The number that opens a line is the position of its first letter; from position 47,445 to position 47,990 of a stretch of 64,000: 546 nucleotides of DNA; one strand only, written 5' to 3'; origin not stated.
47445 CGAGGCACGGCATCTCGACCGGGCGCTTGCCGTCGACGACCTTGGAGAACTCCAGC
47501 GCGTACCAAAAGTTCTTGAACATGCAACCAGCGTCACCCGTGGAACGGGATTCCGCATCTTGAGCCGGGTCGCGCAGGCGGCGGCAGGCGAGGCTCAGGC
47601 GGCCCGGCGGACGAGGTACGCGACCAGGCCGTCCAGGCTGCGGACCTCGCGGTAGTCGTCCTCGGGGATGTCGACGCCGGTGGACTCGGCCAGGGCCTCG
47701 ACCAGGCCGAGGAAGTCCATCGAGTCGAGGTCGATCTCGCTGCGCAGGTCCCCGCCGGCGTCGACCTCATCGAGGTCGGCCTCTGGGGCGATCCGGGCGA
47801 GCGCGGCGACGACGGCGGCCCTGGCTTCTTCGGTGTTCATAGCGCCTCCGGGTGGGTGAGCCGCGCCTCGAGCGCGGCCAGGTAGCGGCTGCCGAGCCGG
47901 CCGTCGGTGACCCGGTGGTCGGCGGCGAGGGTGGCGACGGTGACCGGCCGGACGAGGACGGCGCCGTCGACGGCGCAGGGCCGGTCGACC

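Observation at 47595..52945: Translationally coupled acyl-AMP ligase - E1alpha - E1beta - E2 - stand-alone ACP cassette: a 2-oxoacid-dehydrogenase-like module that may load a carrier protein instead of CoA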

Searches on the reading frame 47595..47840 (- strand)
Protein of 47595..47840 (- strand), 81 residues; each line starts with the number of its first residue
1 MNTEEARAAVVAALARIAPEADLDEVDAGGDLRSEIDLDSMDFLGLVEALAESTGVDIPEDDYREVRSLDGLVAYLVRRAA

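Call 5: search_protein_families(library=pfam, proteins=[window:47595-47840:-], max_evalue=0.01)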
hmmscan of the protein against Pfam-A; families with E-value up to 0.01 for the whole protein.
window:47595-47840:- (81 aa): 1 family
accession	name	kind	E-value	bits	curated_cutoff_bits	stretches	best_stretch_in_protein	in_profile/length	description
PF00550.31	PP-binding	-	1.2e-07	32.3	20.8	1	9-76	2-67/67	Phosphopantetheine attachment site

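Call 7: find_homologous_proteins(query=window:47595-47840:-, max_evalue=0.001)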
Query window:47595-47840:- (81 aa): 124 proteins with E <= 0.001 among 182 candidates; the best 120 are listed.
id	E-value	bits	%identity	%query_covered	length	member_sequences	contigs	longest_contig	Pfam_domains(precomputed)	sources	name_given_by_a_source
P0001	3.3e-40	153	99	100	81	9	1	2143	PF00550.32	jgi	jgi:acyl carrier protein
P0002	1.8e-39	150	96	100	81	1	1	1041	PF00550.32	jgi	-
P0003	1.9e-38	147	96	100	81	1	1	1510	PF00550.32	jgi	jgi:acyl carrier protein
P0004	7.2e-37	142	94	99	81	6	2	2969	PF00550.32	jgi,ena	-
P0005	3.2e-35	137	89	100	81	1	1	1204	PF00550.32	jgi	jgi:acyl carrier protein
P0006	1.1e-29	119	73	100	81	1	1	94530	PF00550.32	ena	-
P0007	2.7e-29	118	74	100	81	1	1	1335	PF00550.32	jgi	jgi:acyl carrier protein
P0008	1.6e-28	116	74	99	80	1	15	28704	PF00550.32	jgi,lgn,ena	-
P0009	3.2e-28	115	74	99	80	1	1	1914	PF00550.32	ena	-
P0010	2.8e-27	112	78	94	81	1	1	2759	PF00550.32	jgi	jgi:acyl carrier protein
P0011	3.0e-27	112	73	99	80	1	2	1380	PF00550.32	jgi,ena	-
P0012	1.8e-26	109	74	95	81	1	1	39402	PF00550.32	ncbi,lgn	-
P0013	3.7e-26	108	68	100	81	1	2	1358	PF00550.32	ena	-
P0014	8.2e-26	107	67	100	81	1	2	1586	PF00550.32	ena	-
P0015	8.9e-26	107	67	100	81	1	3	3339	PF00550.32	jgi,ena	-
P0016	5.7e-25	104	68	99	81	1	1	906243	PF00550.32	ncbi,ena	-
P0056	1.2e-16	78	53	94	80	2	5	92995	PF00550.32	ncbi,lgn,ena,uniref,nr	ncbi:acyl carrier protein [Pseudarthrobacter sp. fls2-241-R2A-127]|uniref:acyl carrier protein n=1 T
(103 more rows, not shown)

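Call 8: find_encoding_contigs(protein=P0006, flank=10000, max_places=2)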
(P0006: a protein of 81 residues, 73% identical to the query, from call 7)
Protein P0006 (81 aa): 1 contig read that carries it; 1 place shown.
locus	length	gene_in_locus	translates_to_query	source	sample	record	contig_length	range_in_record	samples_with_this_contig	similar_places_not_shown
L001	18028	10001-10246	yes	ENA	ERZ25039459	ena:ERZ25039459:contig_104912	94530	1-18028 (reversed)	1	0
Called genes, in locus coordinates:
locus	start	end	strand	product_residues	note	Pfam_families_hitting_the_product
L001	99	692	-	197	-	PF00440:TetR_N, PF17932:TetR_C_24 (weak)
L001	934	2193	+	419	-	-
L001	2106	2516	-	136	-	-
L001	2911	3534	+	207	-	PF02826:2-Hacid_dh_C, PF01842:ACT (weak), PF22629:ACT_AHAS_ss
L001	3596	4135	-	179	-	PF04073:tRNA_edit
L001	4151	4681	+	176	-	PF08327:AHSA1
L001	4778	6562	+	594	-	PF00501:AMP-binding, PF13193:AMP-binding_C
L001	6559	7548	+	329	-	PF00676:E1_dh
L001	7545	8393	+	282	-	PF02779:Transket_pyr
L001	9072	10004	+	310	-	PF00198:2-oxoacid_dh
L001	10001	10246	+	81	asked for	PF00550:PP-binding (weak)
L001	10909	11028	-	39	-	-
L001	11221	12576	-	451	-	-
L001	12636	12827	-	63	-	-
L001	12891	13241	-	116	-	PF12770:CHAT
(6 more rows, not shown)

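Call 9: find_encoding_contigs(protein=P0016, flank=10000, max_places=2)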
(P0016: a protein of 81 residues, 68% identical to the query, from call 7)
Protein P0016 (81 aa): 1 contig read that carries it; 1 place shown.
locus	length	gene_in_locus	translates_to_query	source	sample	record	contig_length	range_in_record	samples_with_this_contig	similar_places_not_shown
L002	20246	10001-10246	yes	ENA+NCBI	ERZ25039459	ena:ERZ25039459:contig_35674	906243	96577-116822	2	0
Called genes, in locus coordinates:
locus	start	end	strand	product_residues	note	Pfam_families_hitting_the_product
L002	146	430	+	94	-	PF11662:DUF3263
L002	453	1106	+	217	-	-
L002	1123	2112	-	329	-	PF00535:Glycos_transf_2, PF13641:Glyco_tranf_2_3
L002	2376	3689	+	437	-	PF05810:NinF, PF00291:PALP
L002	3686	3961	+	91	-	PF02597:ThiS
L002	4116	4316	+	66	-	PF00313:CSD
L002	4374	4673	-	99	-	PF18970:DUF5709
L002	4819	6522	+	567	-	PF00501:AMP-binding, PF13193:AMP-binding_C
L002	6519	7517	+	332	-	PF00676:E1_dh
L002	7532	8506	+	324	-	PF02779:Transket_pyr, PF02780:Transketolase_C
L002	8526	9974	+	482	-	-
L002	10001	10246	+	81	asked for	PF00550:PP-binding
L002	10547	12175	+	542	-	PF00118:Cpn60_TCP1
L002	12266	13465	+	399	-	PF06772:LtrA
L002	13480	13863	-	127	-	PF13622:4HBT_3 (weak), PF03061:4HBT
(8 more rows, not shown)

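Call 10: find_encoding_contigs(protein=P0056, flank=10000, max_places=2)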
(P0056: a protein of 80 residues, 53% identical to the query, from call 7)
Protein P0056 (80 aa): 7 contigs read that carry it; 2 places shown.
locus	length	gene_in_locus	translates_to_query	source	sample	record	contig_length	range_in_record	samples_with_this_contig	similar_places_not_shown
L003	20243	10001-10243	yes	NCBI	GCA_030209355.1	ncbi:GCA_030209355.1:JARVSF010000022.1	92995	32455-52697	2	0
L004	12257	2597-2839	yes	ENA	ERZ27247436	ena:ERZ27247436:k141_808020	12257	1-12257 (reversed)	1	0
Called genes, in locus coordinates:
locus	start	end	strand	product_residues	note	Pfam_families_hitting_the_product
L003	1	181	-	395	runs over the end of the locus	PF04185:Phosphoesterase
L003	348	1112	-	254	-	PF01061:ABC2_membrane, PF12698:ABC2_membrane_3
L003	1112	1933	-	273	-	PF00005:ABC_tran, PF13304:AAA_21 (weak)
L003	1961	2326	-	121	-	PF06304:DUF1048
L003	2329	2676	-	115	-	PF03551:PadR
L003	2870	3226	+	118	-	PF03779:SPW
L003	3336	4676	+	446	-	PF00156:Pribosyltran, PF01738:DLH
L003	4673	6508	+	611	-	PF00501:AMP-binding, PF13193:AMP-binding_C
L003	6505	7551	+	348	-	PF00676:E1_dh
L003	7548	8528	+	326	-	PF02779:Transket_pyr, PF02780:Transketolase_C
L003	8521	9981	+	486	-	PF00364:Biotin_lipoyl, PF25984:BSH_YknX (faint), PF25997:BSH_YhbJ (weak), PF02817:E3_binding, PF00198:2-oxoacid_dh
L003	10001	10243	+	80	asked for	PF00550:PP-binding (weak)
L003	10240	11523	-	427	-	PF07690:MFS_1, PF12832:MFS_1_like (faint), PF07690:MFS_1, PF00083:Sugar_tr (weak)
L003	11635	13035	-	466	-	PF00753:Lactamase_B, PF00581:Rhodanese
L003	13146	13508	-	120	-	PF00085:Thioredoxin, PF13098:Thioredoxin_2 (faint), PF13905:Thioredoxin_8 (faint)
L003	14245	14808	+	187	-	-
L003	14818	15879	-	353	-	PF01548:DEDD_Tnp_IS110, PF02371:Transposase_20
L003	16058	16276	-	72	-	-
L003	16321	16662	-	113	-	PF00581:Rhodanese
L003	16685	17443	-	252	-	PF01925:TauE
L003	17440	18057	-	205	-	PF00581:Rhodanese, PF11127:YgaP-like_TM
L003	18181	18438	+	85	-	PF02583:Trns_repr_metal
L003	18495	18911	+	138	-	PF03625:DUF302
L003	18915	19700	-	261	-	PF01066:CDP-OH_P_transf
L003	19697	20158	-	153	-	-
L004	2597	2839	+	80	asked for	PF00550:PP-binding (weak)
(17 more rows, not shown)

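Call 17: find_encoding_contigs(protein=P0001, flank=5000, max_places=6)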
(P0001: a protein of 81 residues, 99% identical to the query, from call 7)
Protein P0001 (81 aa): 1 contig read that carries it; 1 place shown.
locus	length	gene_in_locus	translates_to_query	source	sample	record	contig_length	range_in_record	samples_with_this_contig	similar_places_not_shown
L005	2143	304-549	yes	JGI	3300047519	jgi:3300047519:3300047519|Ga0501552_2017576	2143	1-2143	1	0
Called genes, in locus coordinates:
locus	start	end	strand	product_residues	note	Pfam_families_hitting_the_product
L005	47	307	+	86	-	PF00198:2-oxoacid_dh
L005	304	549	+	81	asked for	PF00550:PP-binding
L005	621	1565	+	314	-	PF19112:VanA_C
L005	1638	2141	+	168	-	?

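Call 18: find_encoding_contigs(protein=P0004, flank=5000, max_places=4)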
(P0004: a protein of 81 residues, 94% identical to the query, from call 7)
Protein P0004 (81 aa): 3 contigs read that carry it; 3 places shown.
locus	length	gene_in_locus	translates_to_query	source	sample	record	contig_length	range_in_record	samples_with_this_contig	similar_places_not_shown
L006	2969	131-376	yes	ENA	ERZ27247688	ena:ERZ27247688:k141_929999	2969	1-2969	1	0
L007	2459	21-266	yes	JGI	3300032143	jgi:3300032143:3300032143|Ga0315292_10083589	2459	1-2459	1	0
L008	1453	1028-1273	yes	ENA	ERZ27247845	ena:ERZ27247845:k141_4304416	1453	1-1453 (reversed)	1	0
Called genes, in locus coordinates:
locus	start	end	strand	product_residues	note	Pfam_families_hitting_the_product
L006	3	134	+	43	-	?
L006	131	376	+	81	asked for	PF00550:PP-binding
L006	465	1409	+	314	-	PF19112:VanA_C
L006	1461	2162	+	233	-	-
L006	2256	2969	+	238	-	?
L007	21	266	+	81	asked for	PF00550:PP-binding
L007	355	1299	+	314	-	PF19112:VanA_C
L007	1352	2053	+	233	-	-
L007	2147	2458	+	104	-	?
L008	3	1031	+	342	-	?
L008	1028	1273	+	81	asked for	PF00550:PP-binding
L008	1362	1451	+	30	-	?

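Call 21: find_related_loci(query=A2, collection=genome_contigs, flank=10000)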
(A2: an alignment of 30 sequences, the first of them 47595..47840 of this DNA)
Query A2 (81 aa) in genome_contigs; peptide patterns used: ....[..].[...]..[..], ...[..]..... (x = any residue, [..] = any of these).
600 stretches matched a pattern (row limit reached: there are more); 564 encode a relative of the query (tblastn E <= 1e-3); the best 80 are kept; 80 distinct loci.
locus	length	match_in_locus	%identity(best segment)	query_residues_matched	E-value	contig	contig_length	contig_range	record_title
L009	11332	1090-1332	99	1-81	3e-48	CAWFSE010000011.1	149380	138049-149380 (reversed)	MAG: uncultured Actinomycetota bacterium isolate MFD00905.bin.2.158 genome assembly, contig: contig_7201, whole genome s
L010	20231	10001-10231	73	1-77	5e-31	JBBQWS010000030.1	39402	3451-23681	MAG: Actinomycetes bacterium isolate Co_metawrap_2071 Cmw_2071_k141_8315938_length_39402_cov_15.4133, whole genome shotg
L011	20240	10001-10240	68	1-80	8e-30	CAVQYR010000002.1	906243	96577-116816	MAG: uncultured Actinomycetota bacterium isolate MFD00032.bin.1.47 genome assembly, contig: contig_35674, whole genome s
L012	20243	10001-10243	62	1-81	4e-27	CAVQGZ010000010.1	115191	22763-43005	MAG: uncultured Actinomycetota bacterium isolate MFD09964.bin.1.219 genome assembly, contig: contig_77091, whole genome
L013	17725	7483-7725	62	1-81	1e-26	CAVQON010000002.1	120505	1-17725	MAG: uncultured Actinomycetota bacterium isolate MFD09964.bin.1.108 genome assembly, contig: contig_14997, whole genome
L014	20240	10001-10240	56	1-80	2e-23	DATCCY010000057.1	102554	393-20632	MAG TPA_asm: Candidatus Nanopelagicales bacterium isolate SMAG_U7711 k141_354338, whole genome shotgun sequence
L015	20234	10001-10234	54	1-78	4e-23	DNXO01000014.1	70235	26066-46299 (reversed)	MAG TPA_asm: Acetobacteraceae bacterium isolate UBA8620 contig_3599, whole genome shotgun sequence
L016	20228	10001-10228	58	1-76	9e-23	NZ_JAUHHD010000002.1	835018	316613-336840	Arthrobacter sp. YD4 contig2, whole genome shotgun sequence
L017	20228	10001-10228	62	1-76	1e-22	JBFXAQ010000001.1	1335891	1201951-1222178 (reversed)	MAG: Gammaproteobacteria bacterium isolate CA_2019_TPBS_26 NODE_10_length_1335891_cov_44.701062_TPBS, whole genome shotg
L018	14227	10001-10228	55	1-76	2e-22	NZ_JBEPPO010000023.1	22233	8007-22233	Pseudarthrobacter sp. PvP090 Ga0496866_23, whole genome shotgun sequence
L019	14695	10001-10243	53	1-81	2e-22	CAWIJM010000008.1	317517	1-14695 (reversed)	MAG: uncultured Actinomycetes bacterium isolate MFD04944.bin.2.40 genome assembly, contig: contig_24674, whole genome sh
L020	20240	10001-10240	54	1-80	4e-22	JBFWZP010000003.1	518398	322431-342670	MAG: Dehalococcoidia bacterium isolate CA_2019_TPBS_190 NODE_98_length_518398_cov_39.737230_TPBS, whole genome shotgun s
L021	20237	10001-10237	53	1-79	4e-22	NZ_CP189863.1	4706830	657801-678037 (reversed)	Arthrobacter sp. 92 chromosome, complete genome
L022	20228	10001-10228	50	1-76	7e-22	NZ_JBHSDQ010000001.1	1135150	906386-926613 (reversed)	Arthrobacter sedimenti strain CGMCC 1.13474 spades_K_17_127_1, whole genome shotgun sequence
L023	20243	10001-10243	52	1-81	8e-22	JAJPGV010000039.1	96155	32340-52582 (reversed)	MAG: Chloroflexota bacterium isolate Centralia_MAG_115 k107_32366351, whole genome shotgun sequence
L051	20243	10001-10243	52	1-81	2e-20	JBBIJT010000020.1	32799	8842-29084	MAG: Betaproteobacteria bacterium isolate PGS172224_bin_169 NODE_306_length_32799_cov_8.294252, whole genome shotgun seq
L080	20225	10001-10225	49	2-76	1e-19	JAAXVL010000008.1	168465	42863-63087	MAG: Azonexaceae bacterium isolate W9_Combined_metabat1_055 W9_Combined_metabat1_055_NODE_42, whole genome shotgun seque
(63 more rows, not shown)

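Call 24: search_protein_families(library=ncbifam, proteins=[L003:4673-6508:+, L003:6505-7551:+, L003:7548-8528:+, L003:8521-9981:+, L003:10001-10243:+, window:47595-47840:-], max_evalue=0.00001)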
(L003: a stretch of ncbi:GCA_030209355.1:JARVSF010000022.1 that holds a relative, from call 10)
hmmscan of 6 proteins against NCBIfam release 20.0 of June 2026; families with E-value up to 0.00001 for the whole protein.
L003:4673-6508:+ (611 aa): 100 families (the best 25 are shown)
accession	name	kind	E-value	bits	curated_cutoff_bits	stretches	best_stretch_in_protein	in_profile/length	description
NF003313.0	PRK04319.1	equivalog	4.8e-272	903.3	729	1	10-597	6-573/574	acetate--CoA ligase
NF001208.0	PRK00174.1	subfamily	1.5e-131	439.9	657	2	219-599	255-635/649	acetate--CoA ligase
TIGR02188.1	Ac_CoA_lig_AcsA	equivalog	6.5e-131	437.6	724.95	1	47-599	55-620/629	acetate--CoA ligase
NF047394.1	AcylCoAsynMbcS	equivalog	4.2e-96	322.6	850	1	55-585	18-520/525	acyl-CoA synthetase MbcS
NF007815.0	PRK10524.1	equivalog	4.1e-85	286.6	955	1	48-600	52-618/629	propionate--CoA ligase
NF004837.0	PRK06187.1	subfamily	1.4e-83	281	476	1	60-584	18-521/531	long-chain-fatty-acid--CoA ligase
TIGR02316.1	propion_prpE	equivalog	2.4e-79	267.6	827.4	1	45-600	48-617/628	propionate--CoA ligase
TIGR02262.1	benz_CoA_lig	subfamily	1.3e-73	248.5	375.25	1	48-582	3-506/508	benzoate-CoA ligase family protein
NF005714.0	PRK07529.1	subfamily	1.1e-65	222.2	632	1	52-585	33-576/640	acyl-CoA synthetase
NF006181.0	PRK08314.1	subfamily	7e-60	202.8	705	1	79-585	48-554/563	long-chain-fatty-acid--CoA ligase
TIGR03208.1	cyc_hxne_CoA_lg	equivalog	1.2e-58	199.2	792.3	1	40-578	16-533/538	cyclohexanecarboxylate-CoA ligase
NF053567.1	HBDA_AROS1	equivalog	2.2e-57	194.6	1000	1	48-580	12-514/523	3-hydroxybenzoate--CoA ligase HbdA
NF006182.0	PRK08316.1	subfamily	4.7e-56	190.4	663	1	65-584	26-516/523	fatty acyl-CoA synthetase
NF005801.1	PRK07656.1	equivalog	6.9e-55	186.6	657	1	77-582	23-500/500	FadD3 family acyl-CoA ligase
NF004808.0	PRK06155.1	equivalog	1.7e-53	181.7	722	1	78-584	44-521/542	ATP-dependent acyl-CoA ligase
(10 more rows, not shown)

L003:6505-7551:+ (348 aa): 3 families
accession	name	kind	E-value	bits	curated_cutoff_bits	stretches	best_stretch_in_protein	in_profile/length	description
TIGR03182.1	PDH_E1_alph_y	equivalog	5.6e-132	439.4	393.85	1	13-325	2-314/315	pyruvate dehydrogenase (acetyl-transferring) E1 component subunit alpha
TIGR03181.1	PDH_E1_alph_x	equivalog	2.4e-77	260.1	411.35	1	11-330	22-332/341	pyruvate dehydrogenase (acetyl-transferring) E1 component subunit alpha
NF004559.0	PRK05899.2-5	equivalog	3.3e-09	35.5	488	1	126-230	131-236/627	transketolase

L003:7548-8528:+ (326 aa): 7 families
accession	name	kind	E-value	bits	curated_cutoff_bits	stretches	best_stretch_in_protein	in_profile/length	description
NF006667.0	PRK09212.1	subfamily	3.2e-122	407.5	321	1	2-321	3-322/327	pyruvate dehydrogenase complex E1 component subunit beta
NF008854.0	PRK11892.1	equivalog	1.3e-115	386.7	454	1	2-321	141-461/464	pyruvate dehydrogenase complex E1 component subunit beta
TIGR00204.1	dxs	equivalog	3.1e-20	72.2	465.95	1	45-288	348-579/616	1-deoxy-D-xylulose-5-phosphate synthase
NF004559.0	PRK05899.2-5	equivalog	9.1e-16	57.2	488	1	5-291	320-592/627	transketolase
NF003933.0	PRK05444.2-2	equivalog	7.1e-12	44.6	395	1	46-279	331-561/606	1-deoxy-D-xylulose-5-phosphate synthase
NF008968.0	PRK12315.1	subfamily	7.5e-12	44.3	510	1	3-273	279-535/582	1-deoxy-D-xylulose-5-phosphate synthase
NF004556.0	PRK05899.2-2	equivalog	8.8e-06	24.2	575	0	192-279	511-597/639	transketolase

L003:8521-9981:+ (486 aa): 12 families
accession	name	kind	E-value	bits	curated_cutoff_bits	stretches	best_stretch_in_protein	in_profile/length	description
TIGR01349.1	PDHac_trf_mito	equivalog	3.1e-75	254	445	2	164-485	126-434/437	pyruvate dehydrogenase complex dihydrolipoamide acetyltransferase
NF008814.0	PRK11854.1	equivalog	8.3e-61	206.2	722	2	170-485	324-634/637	pyruvate dehydrogenase complex dihydrolipoyllysine-residue acetyltransferase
NF004309.0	PRK05704.1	equivalog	2.1e-49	169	449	2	172-486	107-404/408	2-oxoglutarate dehydrogenase complex dihydrolipoyllysine-residue succinyltransferase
TIGR01348.1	PDHac_trf_long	equivalog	5.6e-49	167.2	552.1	2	148-483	251-582/587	dihydrolipoyllysine-residue acetyltransferase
TIGR02927.1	SucB_Actino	equivalog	2.4e-46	158.7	423.45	2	162-482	249-570/579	2-oxoglutarate dehydrogenase, E2 component, dihydrolipoamide succinyltransferase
TIGR01347.1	sucB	equivalog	5.9e-45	154.2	378.65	2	166-486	99-400/404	dihydrolipoyllysine-residue succinyltransferase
NF008815.0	PRK11857.1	equivalog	1.1e-32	113.7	378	1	177-485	3-304/308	dihydrolipoamide acetyltransferase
NF011416.0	PRK14843.1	equivalog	6.8e-32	110.7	429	1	351-483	211-342/347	dihydrolipoamide acetyltransferase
NF011457.0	PRK14875.1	equivalog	1.2e-21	77.2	307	1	3-212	5-122/372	acetoin dehydrogenase dihydrolipoyllysine-residue acetyltransferase subunit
NF008854.0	PRK11892.1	equivalog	9.6e-19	67.4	454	1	3-87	4-89/464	pyruvate dehydrogenase complex E1 component subunit beta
NF008907.0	PRK12270.1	equivalog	4.6e-16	57.8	878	1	255-482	121-363/1241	multifunctional oxoglutarate decarboxylase/oxoglutarate dehydrogenase thiamine pyrophosphate-binding subunit/dihydrolipoyllysine-residue suc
NF006761.0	PRK09282.1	domain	1.1e-06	27.4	402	1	15-76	529-590/591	pyruvate carboxylase subunit B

L003:10001-10243:+ (80 aa): 4 families
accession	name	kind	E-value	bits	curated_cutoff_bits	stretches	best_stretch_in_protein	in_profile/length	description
NF003757.0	PRK05350.1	equivalog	7.1e-08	32.5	65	1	19-77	19-77/83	acyl carrier protein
TIGR00517.1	acyl_carrier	equivalog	1e-07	31.7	70.45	1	14-78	11-75/77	acyl carrier protein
NF002148.0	PRK00982.1-2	subfamily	1.1e-07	31.6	71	1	20-77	18-75/79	acyl carrier protein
NF002150.0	PRK00982.1-4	subfamily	1.8e-07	31.3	66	1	26-79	25-78/80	acyl carrier protein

window:47595-47840:- (81 aa): 3 families
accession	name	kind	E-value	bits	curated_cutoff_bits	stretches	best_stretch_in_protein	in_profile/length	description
NF003757.0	PRK05350.1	equivalog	4.5e-07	29.9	65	1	19-75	19-75/83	acyl carrier protein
NF002150.0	PRK00982.1-4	subfamily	2.2e-06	27.8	66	1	21-79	20-78/80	acyl carrier protein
NF002147.0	PRK00982.1-1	equivalog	8e-06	25.6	84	1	8-78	6-79/83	acyl carrier protein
